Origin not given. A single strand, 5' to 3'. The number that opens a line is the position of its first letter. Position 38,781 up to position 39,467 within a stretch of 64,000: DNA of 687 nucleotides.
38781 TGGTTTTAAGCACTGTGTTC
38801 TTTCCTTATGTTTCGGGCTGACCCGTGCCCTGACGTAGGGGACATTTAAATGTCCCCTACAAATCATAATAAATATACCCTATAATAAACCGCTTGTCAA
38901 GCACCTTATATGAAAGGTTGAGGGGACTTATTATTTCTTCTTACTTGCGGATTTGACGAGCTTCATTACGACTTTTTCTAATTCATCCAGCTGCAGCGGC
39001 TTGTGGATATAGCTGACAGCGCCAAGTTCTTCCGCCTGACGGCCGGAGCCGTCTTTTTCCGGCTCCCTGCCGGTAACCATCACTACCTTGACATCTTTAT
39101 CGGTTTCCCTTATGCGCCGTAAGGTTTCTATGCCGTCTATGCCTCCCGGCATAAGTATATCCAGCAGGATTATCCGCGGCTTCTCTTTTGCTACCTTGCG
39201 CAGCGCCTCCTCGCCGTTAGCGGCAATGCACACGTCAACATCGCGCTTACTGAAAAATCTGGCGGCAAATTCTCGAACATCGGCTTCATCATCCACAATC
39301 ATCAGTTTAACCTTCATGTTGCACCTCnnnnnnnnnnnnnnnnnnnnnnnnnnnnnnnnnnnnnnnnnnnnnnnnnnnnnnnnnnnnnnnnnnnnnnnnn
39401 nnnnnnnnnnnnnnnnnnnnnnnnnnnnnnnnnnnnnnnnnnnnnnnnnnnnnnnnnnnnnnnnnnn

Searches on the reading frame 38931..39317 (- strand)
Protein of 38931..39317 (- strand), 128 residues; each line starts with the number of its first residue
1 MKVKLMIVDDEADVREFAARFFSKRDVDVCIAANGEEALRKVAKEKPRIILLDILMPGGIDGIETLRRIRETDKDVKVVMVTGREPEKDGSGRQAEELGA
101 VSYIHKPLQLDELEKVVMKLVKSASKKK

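Call 11: search_protein_families(library=pfam, proteins=[window:38931-39317:-], max_evalue=0.001)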
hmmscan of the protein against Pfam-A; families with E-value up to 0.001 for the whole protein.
window:38931-39317:- (128 aa): 1 family
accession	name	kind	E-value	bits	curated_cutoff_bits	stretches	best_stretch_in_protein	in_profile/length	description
PF00072.30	Response_reg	-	1.6e-26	93.1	30.2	1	6-117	2-110/111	Response regulator receiver domain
